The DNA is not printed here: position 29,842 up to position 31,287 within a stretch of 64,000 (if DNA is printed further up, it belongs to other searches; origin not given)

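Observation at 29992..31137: MocA/YgfJ-like nucleotidyltransferase fused to a THEP1/MobB-like P-loop NTPase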

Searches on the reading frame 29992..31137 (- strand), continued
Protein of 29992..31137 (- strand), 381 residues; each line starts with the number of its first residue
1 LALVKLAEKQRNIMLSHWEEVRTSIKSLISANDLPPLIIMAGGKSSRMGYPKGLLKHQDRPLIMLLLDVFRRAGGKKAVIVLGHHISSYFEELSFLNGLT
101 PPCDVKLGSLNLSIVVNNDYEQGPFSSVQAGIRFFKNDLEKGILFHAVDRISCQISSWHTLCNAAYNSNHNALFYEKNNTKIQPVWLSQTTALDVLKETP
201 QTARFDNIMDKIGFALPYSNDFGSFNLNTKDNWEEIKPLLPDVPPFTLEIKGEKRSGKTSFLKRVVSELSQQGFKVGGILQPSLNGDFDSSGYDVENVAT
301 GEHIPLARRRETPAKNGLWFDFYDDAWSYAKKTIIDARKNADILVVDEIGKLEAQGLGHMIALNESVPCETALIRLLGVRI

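Call 20: find_related_loci(query=A1, collection=genome_contigs, flank=10000)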
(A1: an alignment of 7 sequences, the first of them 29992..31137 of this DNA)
Query A1 (381 aa) in genome_contigs; peptide patterns used: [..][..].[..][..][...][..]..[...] (x = any residue, [..] = any of these).
287 stretches matched a pattern; 42 encode a relative of the query (tblastn E <= 1e-3); 42 distinct loci.
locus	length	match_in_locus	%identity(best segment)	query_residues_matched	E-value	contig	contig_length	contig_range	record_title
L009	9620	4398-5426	40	34-380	8e-72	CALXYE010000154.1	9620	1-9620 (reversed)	MAG: uncultured Alphaproteobacteria bacterium isolate E04__bin108 genome assembly, contig: E04__k127_3408006, whole geno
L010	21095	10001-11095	39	11-380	5e-67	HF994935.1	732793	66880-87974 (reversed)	Acetobacter sp. CAG:977 genomic scaffold, scf102, whole genome shotgun sequence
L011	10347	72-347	48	289-380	5e-20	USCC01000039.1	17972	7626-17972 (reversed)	uncultured Rhodospirillaceae bacterium isolate UMGS1574 genome assembly, contig: NODE_1676_length_17972_cov_5.087068, wh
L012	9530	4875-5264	38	250-380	8e-20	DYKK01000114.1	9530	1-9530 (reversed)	MAG TPA_asm: Anaeromyxobacter dehalogenans isolate SulCav_AS07-7_70_20 SulCav_AS07_7_6963_length_9530_cov_9_839578, whol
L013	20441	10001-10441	29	227-364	1e-11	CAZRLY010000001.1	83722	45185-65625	MAG TPA_asm: uncultured bacterium isolate binchicken_co97_140 genome assembly, contig: NODE_943_length_83722_cov_7.03908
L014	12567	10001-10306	35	252-353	3e-11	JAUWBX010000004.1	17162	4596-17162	MAG: Phycisphaerae bacterium isolate CSMAG_2123 CSMAG_2123_k141_33938_length_17162_cov_7.9564, whole genome shotgun sequ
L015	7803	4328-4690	31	256-377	6e-11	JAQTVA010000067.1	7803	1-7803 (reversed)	MAG: Candidatus Bipolaricaulis sp. isolate STB_77 NODE_26284_length_7803_cov_5.104612_Sandtown_B, whole genome shotgun s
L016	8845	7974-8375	28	245-377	1e-10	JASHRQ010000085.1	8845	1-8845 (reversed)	MAG: Thermoplasmata archaeon isolate JOPF105 JOPF_N101_contig_35178, whole genome shotgun sequence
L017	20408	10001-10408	27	243-377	1e-10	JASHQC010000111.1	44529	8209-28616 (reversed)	MAG: Thermoplasmata archaeon isolate JOPF065 JOPF_A102_contig_134900, whole genome shotgun sequence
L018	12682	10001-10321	35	248-353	3e-10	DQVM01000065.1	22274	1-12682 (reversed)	MAG TPA_asm: Candidatus Caldarchaeum subterraneum isolate SZUA-1515 k95_286228, whole genome shotgun sequence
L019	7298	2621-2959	31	242-353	2e-10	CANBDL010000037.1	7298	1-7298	MAG TPA_asm: uncultured Alphaproteobacteria bacterium isolate SRR15429268_bin.6_metawrap_v1.3_MAG genome assembly, conti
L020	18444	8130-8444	34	250-353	2e-10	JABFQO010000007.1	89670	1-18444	Candidatus Bathyarchaeota archaeon A05DMB-4 NODE_171_length_89670_cov_20.936216, whole genome shotgun sequence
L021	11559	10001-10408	27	243-377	3e-10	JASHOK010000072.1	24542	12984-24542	MAG: Thermoplasmata archaeon isolate JOPF021 JOPF_A14C_contig_147568, whole genome shotgun sequence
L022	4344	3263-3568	33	252-353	5e-10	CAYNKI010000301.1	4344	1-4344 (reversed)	MAG TPA_asm: uncultured Pirellulales bacterium isolate SRP068000_co1_139 genome assembly, contig: NODE_50551_length_4344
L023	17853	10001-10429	27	240-377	7e-10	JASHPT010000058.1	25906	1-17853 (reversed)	MAG: Thermoplasmata archaeon isolate JOPF056 JOPF_N071_contig_28252, whole genome shotgun sequence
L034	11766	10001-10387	33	250-380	3e-8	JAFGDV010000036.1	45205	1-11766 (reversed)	MAG: Candidatus Altiarchaeota archaeon isolate Zod_Metabat.1191 k87_11772847, whole genome shotgun sequence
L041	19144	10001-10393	25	250-379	1e-6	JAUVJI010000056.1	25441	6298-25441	MAG: Bacteroidales bacterium isolate CSMAG_450 CSMAG_450_k127_1416279_length_25441_cov_21.0041, whole genome shotgun seq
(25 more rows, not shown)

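Call 35: search_protein_representatives(alignment_id=A1)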
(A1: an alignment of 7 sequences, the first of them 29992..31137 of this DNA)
Query: 7 sequences, 370 profile positions. Proteins with E-value up to 0.001 (for the whole library): 15410; up to 1e-10: 3881; up to 1e-30: 253. The best 150 are listed.
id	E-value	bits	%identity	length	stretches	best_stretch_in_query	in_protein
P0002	6.6e-156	535.7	-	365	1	1-353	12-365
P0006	1.6e-154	531.1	-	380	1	3-368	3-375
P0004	5.1e-152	522.9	-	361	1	11-365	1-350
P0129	1.6e-127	442.3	-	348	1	22-365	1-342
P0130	4.7e-122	424.3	-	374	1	5-364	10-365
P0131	7.0e-66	239.4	-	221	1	5-209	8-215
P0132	2.0e-50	188.5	-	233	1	9-210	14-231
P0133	3.9e-49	184.3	-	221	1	10-208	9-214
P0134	1.4e-47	179.2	-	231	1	9-213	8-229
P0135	7.7e-47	176.8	-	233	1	5-212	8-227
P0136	1.3e-46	176.0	-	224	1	4-209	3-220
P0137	2.0e-46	175.4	-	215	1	5-208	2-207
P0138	2.6e-46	175.1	-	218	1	4-207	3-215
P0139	2.9e-45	171.6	-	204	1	7-208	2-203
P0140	3.5e-45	171.3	-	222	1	6-208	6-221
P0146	9.0e-44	166.7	-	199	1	10-209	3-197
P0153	2.4e-42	162.0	-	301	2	4-109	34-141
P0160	1.3e-41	159.6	-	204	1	10-213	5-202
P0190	4.0e-39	151.4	-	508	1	9-208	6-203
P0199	2.9e-38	148.6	-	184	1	216-363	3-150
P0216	2.1e-37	145.7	-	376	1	216-363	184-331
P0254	2.3e-35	139.0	-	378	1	208-363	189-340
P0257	2.7e-35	138.8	-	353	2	214-363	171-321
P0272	1.3e-34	136.5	-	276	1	218-363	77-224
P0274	1.4e-34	136.4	-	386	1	218-361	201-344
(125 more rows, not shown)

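Call 36: search_protein_families(library=pfam, proteins=[P0131, P0132, P0153, P0190, P0199, P0216, P0254, P0257, P0272, P0274], max_evalue=0.001)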
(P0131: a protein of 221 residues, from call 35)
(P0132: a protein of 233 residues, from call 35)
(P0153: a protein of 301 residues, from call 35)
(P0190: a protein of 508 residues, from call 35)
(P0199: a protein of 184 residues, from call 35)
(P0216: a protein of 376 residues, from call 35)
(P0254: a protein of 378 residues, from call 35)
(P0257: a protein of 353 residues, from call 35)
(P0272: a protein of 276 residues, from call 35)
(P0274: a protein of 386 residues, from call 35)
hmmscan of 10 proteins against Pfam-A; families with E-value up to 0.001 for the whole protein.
P0131 (221 aa): 1 family
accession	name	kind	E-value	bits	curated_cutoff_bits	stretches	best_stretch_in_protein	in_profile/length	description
PF12804.13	NTP_transf_3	-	5.8e-23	82.3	27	1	15-179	2-151/160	MobA-like NTP transferase domain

P0132 (233 aa): 1 family
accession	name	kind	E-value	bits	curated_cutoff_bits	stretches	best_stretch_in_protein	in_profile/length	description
PF12804.13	NTP_transf_3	-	5.2e-25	88.9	27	1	17-199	2-155/160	MobA-like NTP transferase domain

P0153 (301 aa): 1 family
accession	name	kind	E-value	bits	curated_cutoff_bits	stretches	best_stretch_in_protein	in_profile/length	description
PF12804.13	NTP_transf_3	-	3.8e-25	89.4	27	1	42-249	2-141/160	MobA-like NTP transferase domain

P0190 (508 aa): 1 family
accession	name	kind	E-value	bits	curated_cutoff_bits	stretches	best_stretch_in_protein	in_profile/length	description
PF12804.13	NTP_transf_3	-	1.5e-28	100.5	27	1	9-160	2-145/160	MobA-like NTP transferase domain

P0199 (184 aa): 9 families
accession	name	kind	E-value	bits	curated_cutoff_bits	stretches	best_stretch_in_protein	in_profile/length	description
PF03266.21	NTPase_1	-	4.7e-21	75.8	23.9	1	7-151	2-145/168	NTPase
PF10649.15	DUF2478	-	6.9e-13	48.9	22.3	1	14-158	9-150/159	Protein of unknown function (DUF2478)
PF13401.12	AAA_22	-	1.2e-06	29.3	27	1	3-127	4-109/130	AAA domain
PF13191.12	AAA_16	-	3e-06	28.3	32.6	1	5-134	25-166/167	AAA ATPase domain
PF20703.3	nSTAND1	-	1.2e-05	25.6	27.1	1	3-169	32-192/379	Novel STAND NTPase 1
PF13604.12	AAA_30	-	1.8e-05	25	27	1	4-112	18-101/191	AAA domain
PF00004.35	AAA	-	0.00021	22.2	21.2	0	7-30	1-24/131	ATPase family associated with various cellular activities (AAA)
PF01637.24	ATPase_2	-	0.00028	21.2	33.2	1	2-33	18-49/225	ATPase domain predominantly from Archaea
PF13245.12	AAA_19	-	0.0008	20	25.1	0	3-112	10-103/134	AAA domain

P0216 (376 aa): 9 families
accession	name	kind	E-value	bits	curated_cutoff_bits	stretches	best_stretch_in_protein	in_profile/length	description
PF03266.21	NTPase_1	-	1e-18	68.2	23.9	1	188-315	2-130/168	NTPase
PF25199.1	nSTAND_NTPase5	-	6.4e-07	29.7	34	1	171-219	26-76/145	Novel STAND NTPase 5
PF01637.24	ATPase_2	-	3e-06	27.7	33.2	1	183-299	18-128/225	ATPase domain predominantly from Archaea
PF10649.15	DUF2478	-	3.5e-06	27.1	22.3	1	188-307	2-120/159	Protein of unknown function (DUF2478)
PF13604.12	AAA_30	-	2.2e-05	24.7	27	1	182-318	15-123/191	AAA domain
PF13401.12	AAA_22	-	6.2e-05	23.8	27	1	184-292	4-96/130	AAA domain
PF13245.12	AAA_19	-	6.2e-05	23.6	25.1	1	178-297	4-107/134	AAA domain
PF13191.12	AAA_16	-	0.0004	21.3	32.6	1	180-221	17-61/167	AAA ATPase domain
PF00437.27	T2SSE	-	0.00071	18.8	24.9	1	180-213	137-170/370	Type II/IV secretion system protein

P0254 (378 aa): 6 families
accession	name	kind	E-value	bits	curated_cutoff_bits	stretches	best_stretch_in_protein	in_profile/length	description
PF03266.21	NTPase_1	-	2e-18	67.2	23.9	1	201-311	2-117/168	NTPase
PF10649.15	DUF2478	-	6.4e-10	39.3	22.3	1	201-351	2-153/159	Protein of unknown function (DUF2478)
PF13245.12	AAA_19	-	2.6e-05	24.8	25.1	1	191-302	4-103/134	AAA domain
PF13604.12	AAA_30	-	8.2e-05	22.9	27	1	199-324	19-120/191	AAA domain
PF13401.12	AAA_22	-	0.00032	21.4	27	0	199-324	6-119/130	AAA domain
PF25199.1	nSTAND_NTPase5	-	0.00049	20.4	34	1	181-229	23-73/145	Novel STAND NTPase 5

P0257 (353 aa): 3 families
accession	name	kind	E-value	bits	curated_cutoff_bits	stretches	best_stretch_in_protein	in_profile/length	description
PF03266.21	NTPase_1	-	1.4e-13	51.5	23.9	1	177-285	2-110/168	NTPase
PF10649.15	DUF2478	-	9.9e-07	28.9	22.3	1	176-295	1-118/159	Protein of unknown function (DUF2478)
PF25199.1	nSTAND_NTPase5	-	7.7e-05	23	34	1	144-203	10-71/145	Novel STAND NTPase 5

P0272 (276 aa): 7 families
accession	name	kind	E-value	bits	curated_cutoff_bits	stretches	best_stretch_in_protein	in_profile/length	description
PF03266.21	NTPase_1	-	1.7e-16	61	23.9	1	79-186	2-110/168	NTPase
PF10649.15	DUF2478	-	2.2e-09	37.5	22.3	1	78-195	1-117/159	Protein of unknown function (DUF2478)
PF03205.20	MobB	-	1.2e-06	28.8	26.6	1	78-129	1-55/133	Molybdopterin guanine dinucleotide synthesis protein B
PF19993.5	DO-GTPase2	-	3e-05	24.2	27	1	78-103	2-27/226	Double-GTPase 2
PF13401.12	AAA_22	-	0.00021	22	27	0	75-121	4-48/130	AAA domain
PF03308.22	MeaB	-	0.00029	20.4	23.1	1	73-109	29-66/273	Methylmalonyl Co-A mutase-associated GTPase MeaB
PF13245.12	AAA_19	-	0.0008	20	25.1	0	69-183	4-102/134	AAA domain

P0274 (386 aa): 5 families
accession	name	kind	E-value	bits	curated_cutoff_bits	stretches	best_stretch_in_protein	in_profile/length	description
PF03266.21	NTPase_1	-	5.4e-22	78.8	23.9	1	203-336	2-136/168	NTPase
PF10649.15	DUF2478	-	2.5e-12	47.1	22.3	1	203-347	2-143/159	Protein of unknown function (DUF2478)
PF13191.12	AAA_16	-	5.7e-05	24.1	32.6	1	185-231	11-55/167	AAA ATPase domain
PF13245.12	AAA_19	-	0.0005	20.7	25.1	0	199-311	10-106/134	AAA domain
PF13401.12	AAA_22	-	0.00062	20.5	27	0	200-308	5-97/130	AAA domain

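Call 37: predict_structure(alignment_id=A1)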
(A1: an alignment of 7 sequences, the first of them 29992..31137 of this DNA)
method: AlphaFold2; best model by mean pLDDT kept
length: 381 residues; sequences in the alignment: 7
mean_pLDDT: 85.9   pTM: 0.85
mean pLDDT of the five models: 85.9, 84.4, 82.8, 79.8, 78.0
residues with pLDDT >= 90: 190; 70-90: 152; 50-70: 28; < 50: 11
segments of 3 or more residues with pLDDT < 50: 5-12
pLDDT, mean of each block of 10 residues (from residue 1): 47 58 76 88 77 91 92 93 93 93 95 94 89 94 91 82 87 88 91 90 74 83 74 87 88 85 91 93 72 92 91 71 91 96 94 88 91 93 82
secondary structure, 60 per line:
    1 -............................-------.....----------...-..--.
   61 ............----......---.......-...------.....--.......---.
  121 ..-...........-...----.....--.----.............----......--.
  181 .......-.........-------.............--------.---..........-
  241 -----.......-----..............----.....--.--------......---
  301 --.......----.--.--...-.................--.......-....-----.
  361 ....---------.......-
elements in order: H2-29 E37-41 H62-72 E77-82 H86-92 E103-107 E110-116 H124-134 E143-147 H155-167 E172-177 E180-187 H189-197 H205-212 E213-217 H230-239 E246-252 H258-271 E276-280 E292-297 E303-309 E320-322 H324-340 E343-349 H351-354 H360-364 E374-380

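Call 40: fold_search(model_id=the predicted structure, library=pdb)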
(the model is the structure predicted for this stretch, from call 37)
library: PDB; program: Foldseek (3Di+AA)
matches with E <= 10: 1111; with E <= 0.001: 484
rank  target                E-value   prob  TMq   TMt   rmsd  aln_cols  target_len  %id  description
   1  2we9_A                9.1e-10  1.00  0.42  0.79   3.3       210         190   15  Crystal structure of Rv0371c from Mycobacterium tuberculosis H37Rv (released 2010-04-07)
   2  2we9_B                9.1e-10  1.00  0.42  0.78   3.8       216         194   17  Crystal structure of Rv0371c from Mycobacterium tuberculosis H37Rv (released 2010-04-07)
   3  3d5n_E                2.4e-09  1.00  0.38  0.78   2.8       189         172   17  Crystal structure of the Q97W15_SULSO protein from Sulfolobus solfataricus. NESG target SsR125. (released 2008-07-15)
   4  3d5n_H                2.4e-09  1.00  0.38  0.79   2.9       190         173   17  Crystal structure of the Q97W15_SULSO protein from Sulfolobus solfataricus. NESG target SsR125. (released 2008-07-15)
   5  3d5n_G                2.4e-09  1.00  0.36  0.78   3.2       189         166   16  Crystal structure of the Q97W15_SULSO protein from Sulfolobus solfataricus. NESG target SsR125. (released 2008-07-15)
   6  2wee_A                5.5e-09  1.00  0.42  0.79   3.4       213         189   15  Crystal structure of Rv0371c from Mycobacterium tuberculosis H37Rv (released 2010-04-07)
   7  3d5n_F                5.9e-09  1.00  0.37  0.77   2.9       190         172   18  Crystal structure of the Q97W15_SULSO protein from Sulfolobus solfataricus. NESG target SsR125. (released 2008-07-15)
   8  2waw                  7.5e-09  1.00  0.42  0.76   3.3       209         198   20  crystal structure of Mycobacterium tuberculosis rv0371c homolog from mycobacterium sp. strain JC1 (released 2010-04-07)
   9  2oi6_B                1.2e-08  1.00  0.40  0.34  10.5       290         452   13  E. coli GlmU- Complex with UDP-GlcNAc, CoA and GlcN-1-PO4 (released 2007-06-19)
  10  3d5n_B                1.7e-08  1.00  0.36  0.77   3.2       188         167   18  Crystal structure of the Q97W15_SULSO protein from Sulfolobus solfataricus. NESG target SsR125. (released 2008-07-15)
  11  3foq                  2.8e-08  1.00  0.43  0.37   9.0       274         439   12  Crystal structure of N-acetylglucosamine-1-phosphate uridyltransferase (GlmU) from Mycobacterium tuberculosis in a cubic (released 2009-06-09)
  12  2yes_A                4.3e-08  1.00  0.39  0.76   3.5       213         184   14  Crystal Structure of Rv0371C complex with Manganese from Mycobacterium Tuberculosis H37Rv (released 2011-04-06)
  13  3d5n_A                4.8e-08  1.00  0.38  0.77   3.1       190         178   19  Crystal structure of the Q97W15_SULSO protein from Sulfolobus solfataricus. NESG target SsR125. (released 2008-07-15)
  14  7kr9                  5.5e-08  1.00  0.41  0.35   4.1       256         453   14  Bifunctional enzyme GlmU bound to Zn(II) (released 2021-12-01)
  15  2yes_B                5.8e-08  1.00  0.41  0.78   3.8       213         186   14  Crystal Structure of Rv0371C complex with Manganese from Mycobacterium Tuberculosis H37Rv (released 2011-04-06)
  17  3d5n_I                7.4e-08  1.00  0.37  0.79   2.4       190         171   17  Crystal structure of the Q97W15_SULSO protein from Sulfolobus solfataricus. NESG target SsR125. (released 2008-07-15)
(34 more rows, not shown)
